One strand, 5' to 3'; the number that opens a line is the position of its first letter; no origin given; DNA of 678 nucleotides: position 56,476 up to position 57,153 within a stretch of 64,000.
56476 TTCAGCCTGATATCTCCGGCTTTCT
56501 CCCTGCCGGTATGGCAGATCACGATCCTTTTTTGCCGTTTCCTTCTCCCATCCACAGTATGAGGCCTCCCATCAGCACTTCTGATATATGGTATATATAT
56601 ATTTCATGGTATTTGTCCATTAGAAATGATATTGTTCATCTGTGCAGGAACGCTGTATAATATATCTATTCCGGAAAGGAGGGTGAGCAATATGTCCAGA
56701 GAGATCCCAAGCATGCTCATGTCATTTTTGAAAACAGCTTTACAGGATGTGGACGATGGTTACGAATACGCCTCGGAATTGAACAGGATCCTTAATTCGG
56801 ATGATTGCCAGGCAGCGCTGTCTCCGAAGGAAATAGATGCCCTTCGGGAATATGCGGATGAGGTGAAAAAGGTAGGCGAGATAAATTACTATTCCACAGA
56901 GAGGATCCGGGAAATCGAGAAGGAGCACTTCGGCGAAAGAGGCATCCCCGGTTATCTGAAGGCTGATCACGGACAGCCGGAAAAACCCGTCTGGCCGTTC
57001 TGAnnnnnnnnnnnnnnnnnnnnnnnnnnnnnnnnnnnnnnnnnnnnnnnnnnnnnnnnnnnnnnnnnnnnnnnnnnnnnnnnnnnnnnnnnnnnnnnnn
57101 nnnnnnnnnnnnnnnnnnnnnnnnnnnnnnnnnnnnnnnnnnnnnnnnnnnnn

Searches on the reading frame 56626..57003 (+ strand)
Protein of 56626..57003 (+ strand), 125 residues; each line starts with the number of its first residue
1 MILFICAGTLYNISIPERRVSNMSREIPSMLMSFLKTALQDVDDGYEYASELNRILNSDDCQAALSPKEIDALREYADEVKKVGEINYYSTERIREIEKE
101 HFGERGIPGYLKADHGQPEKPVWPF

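Call 13: search_protein_families(library=pfam, proteins=[window:56626-57003:+])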
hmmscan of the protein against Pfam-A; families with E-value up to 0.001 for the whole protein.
window:56626-57003:+ (125 aa): 0 families

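Call 72: search_protein_families(library=ncbifam, proteins=[window:56692-57000:+], max_evalue=0.01)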
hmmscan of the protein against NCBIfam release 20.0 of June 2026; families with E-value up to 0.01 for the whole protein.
window:56692-57000:+ (103 aa): 0 families

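Call 73: search_protein_families(library=phrogs, proteins=[window:56692-57000:+], max_evalue=0.01)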
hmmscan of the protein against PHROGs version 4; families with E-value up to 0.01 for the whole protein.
window:56692-57000:+ (103 aa): 0 families

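Call 74: find_homologous_proteins(query=window:56692-57000:+, max_evalue=0.001)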
Query window:56692-57000:+ (103 aa): 173 proteins with E <= 0.001 among 174 candidates; the best 120 are listed.
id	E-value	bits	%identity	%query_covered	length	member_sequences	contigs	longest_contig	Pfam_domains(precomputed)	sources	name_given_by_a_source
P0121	9.4e-63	227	100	100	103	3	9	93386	-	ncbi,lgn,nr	ncbi:MAG: hypothetical protein GX279_09000 [Clostridiaceae bacterium]|nr:hypothetical protein [Clost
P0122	8.7e-55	201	89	100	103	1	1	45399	-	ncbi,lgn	-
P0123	2.5e-54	200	87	100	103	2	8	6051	-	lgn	-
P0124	9.2e-54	198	86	100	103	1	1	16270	-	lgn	-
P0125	1.7e-53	197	86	100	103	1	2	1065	-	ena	-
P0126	2.4e-53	197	87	100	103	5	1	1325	-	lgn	-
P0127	2.4e-53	197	86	100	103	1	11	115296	-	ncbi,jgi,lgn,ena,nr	ncbi:MAG: hypothetical protein GXY17_04980 [Clostridiaceae bacterium]|jgi:hypothetical protein|nr:hy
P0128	2.5e-53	197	85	100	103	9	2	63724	-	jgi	jgi:hypothetical protein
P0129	6.3e-53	195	84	100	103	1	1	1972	-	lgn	-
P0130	6.5e-53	195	83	100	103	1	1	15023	-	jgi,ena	-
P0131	6.8e-53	195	86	100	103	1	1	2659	-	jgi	jgi:predicted house-cleaning noncanonical NTP pyrophosphatase (MazG superfamily)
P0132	8.9e-53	195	84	100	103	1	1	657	-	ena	-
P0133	1.2e-52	194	86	100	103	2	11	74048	-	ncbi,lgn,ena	-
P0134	1.2e-52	194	84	100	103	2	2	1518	-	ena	-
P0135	1.2e-52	194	83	100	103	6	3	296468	-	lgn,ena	-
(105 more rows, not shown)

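Call 75: search_solved_structures(query=window:56692-57000:+, max_evalue=1)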
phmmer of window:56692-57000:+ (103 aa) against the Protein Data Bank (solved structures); distinct sequences matched with E-value up to 1: 2.
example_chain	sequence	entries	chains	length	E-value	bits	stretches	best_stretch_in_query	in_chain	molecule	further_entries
1y6j_A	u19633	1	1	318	0.11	16.2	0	27-61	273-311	L-lactate dehydrogenase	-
4m1q_A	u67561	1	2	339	0.44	14.3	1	61-101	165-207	L-lactate dehydrogenase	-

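Call 76: search_protein_families(library=pfam, proteins=[window:56692-57000:+], max_evalue=10)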
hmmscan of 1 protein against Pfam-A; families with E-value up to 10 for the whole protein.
window:56692-57000:+ (103 aa): 2 families
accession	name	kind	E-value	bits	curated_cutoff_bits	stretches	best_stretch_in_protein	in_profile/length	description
PF14374.11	Ribos_L4_asso_C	-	0.075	13.5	27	1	28-48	13-33/77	60S ribosomal protein L4 C-terminal domain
PF07702.18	UTRA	-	0.16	12.2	23.8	1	54-95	42-83/141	UTRA domain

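Call 100: predict_structure(alignment_id=A5)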
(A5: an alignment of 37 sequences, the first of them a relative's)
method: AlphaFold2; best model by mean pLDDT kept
length: 103 residues; sequences in the alignment: 37
mean_pLDDT: 82.6   pTM: 0.67
mean pLDDT of the five models: 82.6, 79.1, 78.7, 76.9, 76.8
residues with pLDDT >= 90: 35; 70-90: 52; 50-70: 10; < 50: 6
segments of 3 or more residues with pLDDT < 50: 94-98
pLDDT, mean of each block of 10 residues (from residue 1): 74 88 92 90 88 92 89 89 81 50 60
secondary structure, 60 per line:
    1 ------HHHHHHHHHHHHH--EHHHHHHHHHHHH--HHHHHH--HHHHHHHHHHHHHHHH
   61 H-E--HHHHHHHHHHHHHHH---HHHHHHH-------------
elements in order: H7-19 H23-34 H37-42 H45-61 H66-80 H84-90

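Call 102: fold_search(model_id=the predicted structure, library=pdb)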
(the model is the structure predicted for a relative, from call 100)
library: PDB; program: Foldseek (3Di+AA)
matches with E <= 10: 54; with E <= 0.001: 0
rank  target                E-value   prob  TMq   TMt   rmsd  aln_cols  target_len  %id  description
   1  11td_R                1.9e+00  0.21  0.41  0.15   4.8        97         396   18  Structure of human CCR4 in apo state (released 2026-04-01)
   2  2lmt_MODEL_1_A        2.2e+00  0.04  0.22  0.17  12.7       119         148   13  NMR structure of Androcam (released 2012-08-22)
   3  8gi1_A                3.1e+00  0.15  0.38  0.30   4.8        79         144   18  Homo-octamer of PbuCsx28 protein (released 2023-04-26)
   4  4i93_B                3.1e+00  0.07  0.31  0.15   9.2       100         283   18  Structure of the BSK8 kinase domain (SeMet labeled) (released 2013-08-14)
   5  5tud_D                3.5e+00  0.15  0.42  0.15   6.2        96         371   16  Structural Insights into the Extracellular Recognition of the Human Serotonin 2B Receptor by an Antibody (released 2017-07-26)
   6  5f92_A                3.5e+00  0.05  0.24  0.08   7.2        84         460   15  Fumarate hydratase of Mycobacterium tuberculosis in complex with formate (released 2016-06-22)
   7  11tk_R                4.1e+00  0.13  0.41  0.15   4.8        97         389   18  Structure of human CCR4 in complex with AZD2098 (released 2026-04-01)
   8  2ozb_B                4.1e+00  0.07  0.27  0.13  10.8        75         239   23  Structure of a human Prp31-15.5K-U4 snRNA complex (released 2007-03-20)
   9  6s43_B                4.4e+00  0.04  0.24  0.08   7.2        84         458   15  Fumarate hydratase of Mycobacterium tuberculosis in complex with formate and allosteric modulator N-(5-(Azocan-1-ylsul (released 2019-09-25)
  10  4adm_D                4.6e+00  0.04  0.23  0.08   7.9        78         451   17  Crystal structure of Rv1098c in complex with meso-tartrate (released 2012-04-25)
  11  4adm_C                4.6e+00  0.04  0.23  0.08   7.9        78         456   17  Crystal structure of Rv1098c in complex with meso-tartrate (released 2012-04-25)
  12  3no9_A                4.6e+00  0.04  0.23  0.08   7.9        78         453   17  Crystal Structure of apo fumarate hydratase from Mycobacterium tuberculosis (released 2010-07-14)
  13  5f92_B                4.6e+00  0.04  0.24  0.08   7.2        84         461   15  Fumarate hydratase of Mycobacterium tuberculosis in complex with formate (released 2016-06-22)
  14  4oqy_A                4.9e+00  0.12  0.38  0.18   4.8        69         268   16  Streptomyces sp. GF3546 imine reductase (released 2014-10-22)
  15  4i94_A                4.9e+00  0.06  0.29  0.12   8.4        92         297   11  Structure of BSK8 in complex with AMP-PNP (released 2013-08-14)
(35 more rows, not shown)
